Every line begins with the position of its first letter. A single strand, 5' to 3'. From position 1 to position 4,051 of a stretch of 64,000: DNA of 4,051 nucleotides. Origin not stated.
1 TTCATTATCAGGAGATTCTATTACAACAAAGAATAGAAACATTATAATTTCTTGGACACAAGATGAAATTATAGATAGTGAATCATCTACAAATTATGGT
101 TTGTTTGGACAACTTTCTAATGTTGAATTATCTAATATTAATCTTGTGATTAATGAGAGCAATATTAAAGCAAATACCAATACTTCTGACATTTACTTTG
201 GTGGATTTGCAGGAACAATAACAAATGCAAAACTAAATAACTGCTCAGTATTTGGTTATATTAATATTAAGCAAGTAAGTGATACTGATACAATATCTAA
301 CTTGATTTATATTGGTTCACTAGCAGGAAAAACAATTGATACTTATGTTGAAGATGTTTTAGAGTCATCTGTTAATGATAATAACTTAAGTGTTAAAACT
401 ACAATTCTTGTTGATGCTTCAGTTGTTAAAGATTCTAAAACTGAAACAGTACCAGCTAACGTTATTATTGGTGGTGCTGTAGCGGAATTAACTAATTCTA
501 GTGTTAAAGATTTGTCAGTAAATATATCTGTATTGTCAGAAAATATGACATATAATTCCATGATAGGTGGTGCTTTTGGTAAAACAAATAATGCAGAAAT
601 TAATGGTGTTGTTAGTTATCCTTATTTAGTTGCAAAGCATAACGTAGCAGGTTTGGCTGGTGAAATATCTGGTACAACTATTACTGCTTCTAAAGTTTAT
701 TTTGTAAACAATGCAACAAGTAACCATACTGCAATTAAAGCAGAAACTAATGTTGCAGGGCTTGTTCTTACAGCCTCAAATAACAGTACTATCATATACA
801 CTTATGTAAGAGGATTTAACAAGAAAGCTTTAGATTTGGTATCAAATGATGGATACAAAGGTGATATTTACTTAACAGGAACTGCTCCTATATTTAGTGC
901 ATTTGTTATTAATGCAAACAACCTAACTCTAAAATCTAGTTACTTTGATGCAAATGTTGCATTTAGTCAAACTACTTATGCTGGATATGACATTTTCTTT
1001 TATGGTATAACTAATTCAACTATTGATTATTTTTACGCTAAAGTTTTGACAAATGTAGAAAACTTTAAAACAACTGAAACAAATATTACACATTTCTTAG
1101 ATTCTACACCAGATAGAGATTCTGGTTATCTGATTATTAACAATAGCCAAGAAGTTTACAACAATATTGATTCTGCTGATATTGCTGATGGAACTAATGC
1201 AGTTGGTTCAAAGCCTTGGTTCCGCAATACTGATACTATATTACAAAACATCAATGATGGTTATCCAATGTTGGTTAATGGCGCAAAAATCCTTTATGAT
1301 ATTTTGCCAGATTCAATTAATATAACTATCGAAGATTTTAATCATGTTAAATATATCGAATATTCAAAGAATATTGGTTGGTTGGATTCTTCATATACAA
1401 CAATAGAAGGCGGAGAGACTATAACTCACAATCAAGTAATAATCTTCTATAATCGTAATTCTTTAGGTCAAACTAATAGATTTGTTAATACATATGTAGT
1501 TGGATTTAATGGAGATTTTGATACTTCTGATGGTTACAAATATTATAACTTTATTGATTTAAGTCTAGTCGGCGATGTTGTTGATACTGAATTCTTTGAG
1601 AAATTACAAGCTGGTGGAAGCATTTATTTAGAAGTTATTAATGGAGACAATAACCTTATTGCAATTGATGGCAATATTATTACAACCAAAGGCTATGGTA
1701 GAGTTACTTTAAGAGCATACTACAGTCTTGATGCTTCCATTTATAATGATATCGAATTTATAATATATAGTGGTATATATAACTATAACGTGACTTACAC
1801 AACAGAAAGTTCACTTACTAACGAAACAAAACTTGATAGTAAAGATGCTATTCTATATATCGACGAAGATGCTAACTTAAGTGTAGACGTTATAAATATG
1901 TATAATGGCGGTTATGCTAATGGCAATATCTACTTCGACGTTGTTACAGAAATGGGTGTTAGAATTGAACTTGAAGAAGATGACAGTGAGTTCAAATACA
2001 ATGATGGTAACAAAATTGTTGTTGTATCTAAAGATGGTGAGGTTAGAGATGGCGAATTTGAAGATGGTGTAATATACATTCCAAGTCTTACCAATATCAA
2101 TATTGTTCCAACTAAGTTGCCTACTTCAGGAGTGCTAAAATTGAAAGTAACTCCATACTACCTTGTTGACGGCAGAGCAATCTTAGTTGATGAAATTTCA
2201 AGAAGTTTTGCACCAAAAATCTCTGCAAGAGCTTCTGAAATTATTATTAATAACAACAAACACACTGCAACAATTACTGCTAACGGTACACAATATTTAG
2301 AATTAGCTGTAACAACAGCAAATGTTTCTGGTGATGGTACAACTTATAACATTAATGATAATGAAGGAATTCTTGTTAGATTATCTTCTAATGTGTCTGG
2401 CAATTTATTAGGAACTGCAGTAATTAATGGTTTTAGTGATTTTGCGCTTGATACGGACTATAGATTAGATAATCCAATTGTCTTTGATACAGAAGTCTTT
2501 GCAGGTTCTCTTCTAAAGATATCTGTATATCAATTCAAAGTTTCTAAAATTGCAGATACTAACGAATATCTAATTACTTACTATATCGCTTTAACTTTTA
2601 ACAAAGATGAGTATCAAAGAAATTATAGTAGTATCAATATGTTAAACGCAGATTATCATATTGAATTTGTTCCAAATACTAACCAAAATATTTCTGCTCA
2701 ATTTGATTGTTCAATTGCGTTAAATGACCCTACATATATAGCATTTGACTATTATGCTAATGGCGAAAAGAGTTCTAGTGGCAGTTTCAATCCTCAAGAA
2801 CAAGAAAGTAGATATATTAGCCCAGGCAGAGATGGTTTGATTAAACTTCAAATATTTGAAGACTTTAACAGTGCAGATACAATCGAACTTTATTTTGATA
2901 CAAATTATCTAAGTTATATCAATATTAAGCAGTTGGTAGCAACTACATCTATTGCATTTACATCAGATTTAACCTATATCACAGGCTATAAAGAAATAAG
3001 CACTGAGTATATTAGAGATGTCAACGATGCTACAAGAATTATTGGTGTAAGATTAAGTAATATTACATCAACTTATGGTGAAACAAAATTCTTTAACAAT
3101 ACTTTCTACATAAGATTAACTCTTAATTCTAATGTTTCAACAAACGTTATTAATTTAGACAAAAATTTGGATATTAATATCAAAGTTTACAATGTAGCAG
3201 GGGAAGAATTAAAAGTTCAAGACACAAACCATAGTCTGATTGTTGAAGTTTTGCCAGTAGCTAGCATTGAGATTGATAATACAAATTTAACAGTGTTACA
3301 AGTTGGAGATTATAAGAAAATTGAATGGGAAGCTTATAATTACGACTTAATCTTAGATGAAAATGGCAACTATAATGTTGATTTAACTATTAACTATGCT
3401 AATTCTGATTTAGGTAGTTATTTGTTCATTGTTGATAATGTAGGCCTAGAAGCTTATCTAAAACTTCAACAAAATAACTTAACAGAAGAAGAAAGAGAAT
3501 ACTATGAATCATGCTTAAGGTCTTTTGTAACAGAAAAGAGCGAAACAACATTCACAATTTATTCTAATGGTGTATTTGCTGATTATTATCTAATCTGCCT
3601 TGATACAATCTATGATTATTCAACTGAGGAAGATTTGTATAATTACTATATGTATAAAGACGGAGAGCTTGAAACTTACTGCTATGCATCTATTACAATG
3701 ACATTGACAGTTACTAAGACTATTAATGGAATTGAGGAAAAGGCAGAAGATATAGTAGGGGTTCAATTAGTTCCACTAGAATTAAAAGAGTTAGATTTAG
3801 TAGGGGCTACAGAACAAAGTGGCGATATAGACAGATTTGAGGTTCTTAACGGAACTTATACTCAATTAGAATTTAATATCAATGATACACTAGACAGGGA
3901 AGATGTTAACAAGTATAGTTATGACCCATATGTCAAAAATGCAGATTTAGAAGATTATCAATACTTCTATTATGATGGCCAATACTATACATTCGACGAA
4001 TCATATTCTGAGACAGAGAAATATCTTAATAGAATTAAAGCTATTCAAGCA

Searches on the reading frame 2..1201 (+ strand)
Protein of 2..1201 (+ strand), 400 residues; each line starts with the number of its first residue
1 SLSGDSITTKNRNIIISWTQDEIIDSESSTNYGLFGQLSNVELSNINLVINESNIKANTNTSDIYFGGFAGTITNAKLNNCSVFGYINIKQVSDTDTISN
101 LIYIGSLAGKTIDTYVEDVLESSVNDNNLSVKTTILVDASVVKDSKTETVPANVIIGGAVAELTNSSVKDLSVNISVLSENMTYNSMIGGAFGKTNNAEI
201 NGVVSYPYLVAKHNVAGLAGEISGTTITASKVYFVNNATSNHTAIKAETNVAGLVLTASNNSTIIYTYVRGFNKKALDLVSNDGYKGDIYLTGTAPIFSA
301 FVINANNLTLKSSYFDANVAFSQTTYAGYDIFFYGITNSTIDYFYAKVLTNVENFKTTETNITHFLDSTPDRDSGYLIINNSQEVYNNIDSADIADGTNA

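Call 73: search_protein_families(library=pfam, proteins=[window:2-1201:+], max_evalue=1)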
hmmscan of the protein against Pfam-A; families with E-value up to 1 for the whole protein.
window:2-1201:+ (400 aa): 1 family
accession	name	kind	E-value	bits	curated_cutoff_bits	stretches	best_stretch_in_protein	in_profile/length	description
PF03688.20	Nepo_coat_C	-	0.082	13.2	27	1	14-100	61-146/163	Nepovirus coat protein, C-terminal domain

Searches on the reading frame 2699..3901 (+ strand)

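Call 73: search_protein_families(library=pfam, proteins=[window:2699-3901:+], max_evalue=1)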
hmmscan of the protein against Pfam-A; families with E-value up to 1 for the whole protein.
window:2699-3901:+ (401 aa): 2 families
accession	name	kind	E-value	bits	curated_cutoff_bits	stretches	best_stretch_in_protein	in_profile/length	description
PF09208.16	Endonuc-MspI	-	0.0082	16.1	25.6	1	155-260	107-213/259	Restriction endonuclease MspI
PF00044.30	Gp_dh_N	-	0.052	14.3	31.7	1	187-225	60-98/101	Glyceraldehyde 3-phosphate dehydrogenase, NAD binding domain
